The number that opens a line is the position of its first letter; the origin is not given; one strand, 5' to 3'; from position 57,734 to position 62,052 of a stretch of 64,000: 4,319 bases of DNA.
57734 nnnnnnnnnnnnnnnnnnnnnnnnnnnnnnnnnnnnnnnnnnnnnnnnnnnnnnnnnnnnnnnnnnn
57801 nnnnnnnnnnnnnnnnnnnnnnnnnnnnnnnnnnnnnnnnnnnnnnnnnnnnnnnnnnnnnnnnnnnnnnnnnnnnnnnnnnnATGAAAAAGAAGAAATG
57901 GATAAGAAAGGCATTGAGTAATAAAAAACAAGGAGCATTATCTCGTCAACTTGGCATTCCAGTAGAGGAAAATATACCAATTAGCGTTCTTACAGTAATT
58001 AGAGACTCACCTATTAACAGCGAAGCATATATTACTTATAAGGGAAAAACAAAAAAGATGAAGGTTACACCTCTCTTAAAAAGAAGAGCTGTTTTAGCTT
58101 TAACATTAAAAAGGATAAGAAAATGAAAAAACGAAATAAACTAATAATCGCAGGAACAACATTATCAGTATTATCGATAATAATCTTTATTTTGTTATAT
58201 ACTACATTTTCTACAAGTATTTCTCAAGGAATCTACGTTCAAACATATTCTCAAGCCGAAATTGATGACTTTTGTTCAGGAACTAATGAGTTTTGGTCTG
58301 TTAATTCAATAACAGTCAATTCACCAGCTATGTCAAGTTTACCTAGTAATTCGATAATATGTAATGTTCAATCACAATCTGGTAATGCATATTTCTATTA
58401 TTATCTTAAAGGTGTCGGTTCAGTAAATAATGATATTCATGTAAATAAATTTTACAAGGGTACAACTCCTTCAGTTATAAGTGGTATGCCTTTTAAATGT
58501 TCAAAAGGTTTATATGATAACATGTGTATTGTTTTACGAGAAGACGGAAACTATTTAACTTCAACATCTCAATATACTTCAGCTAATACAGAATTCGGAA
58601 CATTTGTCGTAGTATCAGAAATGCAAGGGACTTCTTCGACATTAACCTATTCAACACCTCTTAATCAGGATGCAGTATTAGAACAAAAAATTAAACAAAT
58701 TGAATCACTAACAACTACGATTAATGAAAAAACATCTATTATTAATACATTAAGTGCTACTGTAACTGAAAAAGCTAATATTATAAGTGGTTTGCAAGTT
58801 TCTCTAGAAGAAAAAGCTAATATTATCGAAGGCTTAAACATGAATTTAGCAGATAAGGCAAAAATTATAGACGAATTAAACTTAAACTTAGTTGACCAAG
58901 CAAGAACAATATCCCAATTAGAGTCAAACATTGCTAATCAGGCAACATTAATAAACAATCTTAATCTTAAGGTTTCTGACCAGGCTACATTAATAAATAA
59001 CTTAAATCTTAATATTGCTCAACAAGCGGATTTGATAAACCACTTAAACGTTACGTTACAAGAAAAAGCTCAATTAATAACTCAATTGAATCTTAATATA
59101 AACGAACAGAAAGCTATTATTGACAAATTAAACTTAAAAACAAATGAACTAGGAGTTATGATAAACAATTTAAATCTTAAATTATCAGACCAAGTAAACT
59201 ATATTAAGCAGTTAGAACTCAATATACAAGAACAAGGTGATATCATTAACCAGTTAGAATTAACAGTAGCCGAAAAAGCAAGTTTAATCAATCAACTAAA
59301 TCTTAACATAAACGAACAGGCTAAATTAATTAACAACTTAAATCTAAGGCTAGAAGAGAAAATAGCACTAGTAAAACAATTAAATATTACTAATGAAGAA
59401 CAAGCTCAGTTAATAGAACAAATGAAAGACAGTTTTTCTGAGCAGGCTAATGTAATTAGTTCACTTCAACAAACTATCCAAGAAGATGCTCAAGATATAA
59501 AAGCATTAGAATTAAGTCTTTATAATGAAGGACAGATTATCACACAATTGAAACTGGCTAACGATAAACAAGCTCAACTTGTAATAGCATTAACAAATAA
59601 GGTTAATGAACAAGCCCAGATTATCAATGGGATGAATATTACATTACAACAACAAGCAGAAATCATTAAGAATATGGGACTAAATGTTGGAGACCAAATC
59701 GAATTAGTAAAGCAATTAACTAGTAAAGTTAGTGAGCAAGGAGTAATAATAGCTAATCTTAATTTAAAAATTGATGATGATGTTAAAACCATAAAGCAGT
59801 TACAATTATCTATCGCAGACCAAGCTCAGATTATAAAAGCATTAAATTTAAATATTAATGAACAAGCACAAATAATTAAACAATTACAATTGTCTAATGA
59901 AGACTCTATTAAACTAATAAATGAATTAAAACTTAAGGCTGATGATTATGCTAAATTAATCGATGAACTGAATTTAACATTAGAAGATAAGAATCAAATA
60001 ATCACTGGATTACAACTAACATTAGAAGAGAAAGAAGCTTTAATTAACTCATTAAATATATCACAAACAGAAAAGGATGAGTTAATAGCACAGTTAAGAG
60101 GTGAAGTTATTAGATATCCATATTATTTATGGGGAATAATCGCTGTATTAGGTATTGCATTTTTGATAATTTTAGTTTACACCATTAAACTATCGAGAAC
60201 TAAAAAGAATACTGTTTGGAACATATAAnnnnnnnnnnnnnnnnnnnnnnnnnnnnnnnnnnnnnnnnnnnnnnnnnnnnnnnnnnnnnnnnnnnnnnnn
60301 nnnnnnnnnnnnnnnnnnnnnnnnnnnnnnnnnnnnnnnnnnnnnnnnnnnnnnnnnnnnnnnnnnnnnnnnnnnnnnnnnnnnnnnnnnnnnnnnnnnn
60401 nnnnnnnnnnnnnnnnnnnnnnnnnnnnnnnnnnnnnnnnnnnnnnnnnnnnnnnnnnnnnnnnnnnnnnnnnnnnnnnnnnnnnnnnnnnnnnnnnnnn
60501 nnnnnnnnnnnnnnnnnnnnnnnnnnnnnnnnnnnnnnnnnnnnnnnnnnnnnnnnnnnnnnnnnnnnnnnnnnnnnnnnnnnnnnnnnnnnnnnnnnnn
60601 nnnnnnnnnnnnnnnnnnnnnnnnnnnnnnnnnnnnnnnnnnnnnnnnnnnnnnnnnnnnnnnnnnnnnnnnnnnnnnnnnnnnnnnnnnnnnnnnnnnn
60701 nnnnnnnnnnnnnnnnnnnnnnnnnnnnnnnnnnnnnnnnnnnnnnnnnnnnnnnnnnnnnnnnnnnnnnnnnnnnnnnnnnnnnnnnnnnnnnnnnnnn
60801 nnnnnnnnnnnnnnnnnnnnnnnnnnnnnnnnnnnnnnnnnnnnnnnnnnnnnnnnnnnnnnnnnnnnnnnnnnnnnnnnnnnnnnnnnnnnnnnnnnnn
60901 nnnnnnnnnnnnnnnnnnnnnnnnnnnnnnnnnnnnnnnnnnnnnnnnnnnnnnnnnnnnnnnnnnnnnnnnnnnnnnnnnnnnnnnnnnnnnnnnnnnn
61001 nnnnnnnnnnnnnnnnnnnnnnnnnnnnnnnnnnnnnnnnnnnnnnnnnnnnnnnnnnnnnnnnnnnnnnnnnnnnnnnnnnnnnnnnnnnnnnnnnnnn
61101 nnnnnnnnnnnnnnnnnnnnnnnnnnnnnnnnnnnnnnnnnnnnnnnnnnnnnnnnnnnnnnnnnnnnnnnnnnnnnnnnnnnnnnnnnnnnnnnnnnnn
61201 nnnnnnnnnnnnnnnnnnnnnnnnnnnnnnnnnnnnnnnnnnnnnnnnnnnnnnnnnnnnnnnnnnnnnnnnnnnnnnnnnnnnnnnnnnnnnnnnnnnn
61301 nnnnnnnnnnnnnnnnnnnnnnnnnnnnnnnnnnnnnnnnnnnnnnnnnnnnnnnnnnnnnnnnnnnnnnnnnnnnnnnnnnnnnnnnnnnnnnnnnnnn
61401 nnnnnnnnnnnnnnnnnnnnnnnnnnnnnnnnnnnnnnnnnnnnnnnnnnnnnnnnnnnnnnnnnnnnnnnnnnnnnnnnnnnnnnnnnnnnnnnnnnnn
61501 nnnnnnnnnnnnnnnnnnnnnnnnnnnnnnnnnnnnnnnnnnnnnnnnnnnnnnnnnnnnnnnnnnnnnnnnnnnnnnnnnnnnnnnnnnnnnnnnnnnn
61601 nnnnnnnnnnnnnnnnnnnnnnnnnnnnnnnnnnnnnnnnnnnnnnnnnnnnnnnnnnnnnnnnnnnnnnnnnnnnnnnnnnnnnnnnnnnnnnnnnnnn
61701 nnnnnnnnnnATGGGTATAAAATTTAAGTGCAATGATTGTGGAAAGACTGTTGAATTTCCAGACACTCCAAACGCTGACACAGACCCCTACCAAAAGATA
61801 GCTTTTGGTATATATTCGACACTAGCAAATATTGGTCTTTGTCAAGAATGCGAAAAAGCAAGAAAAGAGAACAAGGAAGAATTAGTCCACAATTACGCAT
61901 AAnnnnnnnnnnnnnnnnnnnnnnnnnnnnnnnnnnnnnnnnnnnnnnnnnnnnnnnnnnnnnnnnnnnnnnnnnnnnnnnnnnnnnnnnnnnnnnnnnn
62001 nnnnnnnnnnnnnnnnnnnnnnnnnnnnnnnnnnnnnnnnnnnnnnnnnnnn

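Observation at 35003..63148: Highly conserved 24-nt promoter-like motif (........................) repeated before at least seven structural and membrane genes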

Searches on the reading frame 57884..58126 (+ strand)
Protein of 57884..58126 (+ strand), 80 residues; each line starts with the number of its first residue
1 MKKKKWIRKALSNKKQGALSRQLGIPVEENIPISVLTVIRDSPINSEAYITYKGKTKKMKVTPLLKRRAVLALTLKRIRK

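Call 69: search_protein_families(library=pfam, proteins=[window:57884-58126:+], max_evalue=0.1)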
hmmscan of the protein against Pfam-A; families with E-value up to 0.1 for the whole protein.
window:57884-58126:+ (80 aa): 0 families

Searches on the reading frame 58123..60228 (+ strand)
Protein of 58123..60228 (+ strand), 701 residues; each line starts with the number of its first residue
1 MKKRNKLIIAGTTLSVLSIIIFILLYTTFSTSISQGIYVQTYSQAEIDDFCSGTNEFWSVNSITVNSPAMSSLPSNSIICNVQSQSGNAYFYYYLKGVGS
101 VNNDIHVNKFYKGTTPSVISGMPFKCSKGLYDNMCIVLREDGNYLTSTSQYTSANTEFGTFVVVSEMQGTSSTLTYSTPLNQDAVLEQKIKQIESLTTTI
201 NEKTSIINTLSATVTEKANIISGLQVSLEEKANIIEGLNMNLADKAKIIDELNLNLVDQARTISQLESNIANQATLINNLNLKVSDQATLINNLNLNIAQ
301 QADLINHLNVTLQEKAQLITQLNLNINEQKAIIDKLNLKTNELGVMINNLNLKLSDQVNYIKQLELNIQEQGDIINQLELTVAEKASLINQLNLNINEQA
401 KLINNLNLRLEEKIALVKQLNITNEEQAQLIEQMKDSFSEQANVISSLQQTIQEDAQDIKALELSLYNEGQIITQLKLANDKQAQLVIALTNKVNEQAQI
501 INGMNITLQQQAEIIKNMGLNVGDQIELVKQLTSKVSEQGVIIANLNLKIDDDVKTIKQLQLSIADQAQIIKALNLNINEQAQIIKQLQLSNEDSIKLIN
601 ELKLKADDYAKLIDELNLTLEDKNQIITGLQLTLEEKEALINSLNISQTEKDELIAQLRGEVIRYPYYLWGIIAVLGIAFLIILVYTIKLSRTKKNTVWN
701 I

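Call 6: search_protein_families(library=pfam, proteins=[window:58123-60228:+], max_evalue=0.01)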
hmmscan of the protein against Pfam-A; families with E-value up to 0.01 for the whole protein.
window:58123-60228:+ (701 aa): 1 family
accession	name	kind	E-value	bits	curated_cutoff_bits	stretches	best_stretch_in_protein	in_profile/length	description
PF18147.6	Suv3_C_1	-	0.0003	21.1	22.5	0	610-626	3-19/43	Suv3 C-terminal domain 1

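Call 12: search_protein_families(library=phrogs, proteins=[window:58123-60228:+], max_evalue=0.01)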
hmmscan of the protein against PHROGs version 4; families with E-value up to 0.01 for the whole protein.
window:58123-60228:+ (701 aa): 0 families

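Call 60: search_protein_families(library=ncbifam, proteins=[window:58123-60228:+], max_evalue=0.001)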
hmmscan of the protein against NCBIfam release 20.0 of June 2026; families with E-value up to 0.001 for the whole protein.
window:58123-60228:+ (701 aa): 3 families
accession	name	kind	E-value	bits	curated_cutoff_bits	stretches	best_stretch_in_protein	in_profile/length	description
TIGR02168.1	SMC_prok_B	equivalog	2.7e-12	45.3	567.35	2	184-360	777-953/1181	chromosome segregation protein SMC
NF001962.0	PRK00736.1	equivalog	4.9e-07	29.4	72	0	231-268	4-41/69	hypothetical protein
TIGR02574.1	stabl_TIGR02574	hypoth_equivalog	0.00091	19.2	31.9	0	423-450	6-32/65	putative addiction module component, TIGR02574 family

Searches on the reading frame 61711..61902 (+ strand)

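Call 69: search_protein_families(library=pfam, proteins=[window:61711-61902:+], max_evalue=0.1)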
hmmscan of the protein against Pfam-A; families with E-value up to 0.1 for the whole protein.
window:61711-61902:+ (63 aa): 7 families
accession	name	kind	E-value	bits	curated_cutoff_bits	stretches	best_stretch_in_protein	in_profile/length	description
PF00569.23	ZZ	-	0.0041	17.4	21.4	0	4-14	4-16/45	Zinc finger, ZZ type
PF14353.12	CpXC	-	0.019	15.4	25.4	1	6-61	2-57/121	CpXC protein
PF09723.15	Zn_ribbon_8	-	0.026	15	34.4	0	5-15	6-16/41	Zinc ribbon domain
PF13451.12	zf_Tbcl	-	0.027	14.8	24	0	42-55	34-47/48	Probable treble clef domain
PF25206.1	DUF7836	-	0.043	14.1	26.7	0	4-13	30-39/59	Domain of unknown function (DUF7836)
PF01155.25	HypA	-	0.045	14.2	28.9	1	3-52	69-97/112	Hydrogenase/urease nickel incorporation, metallochaperone, hypA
PF25412.1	zf-C2H2_ZNF592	-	0.05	13.9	27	0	1-16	3-18/45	ZNF592-like C2H2 zinc finger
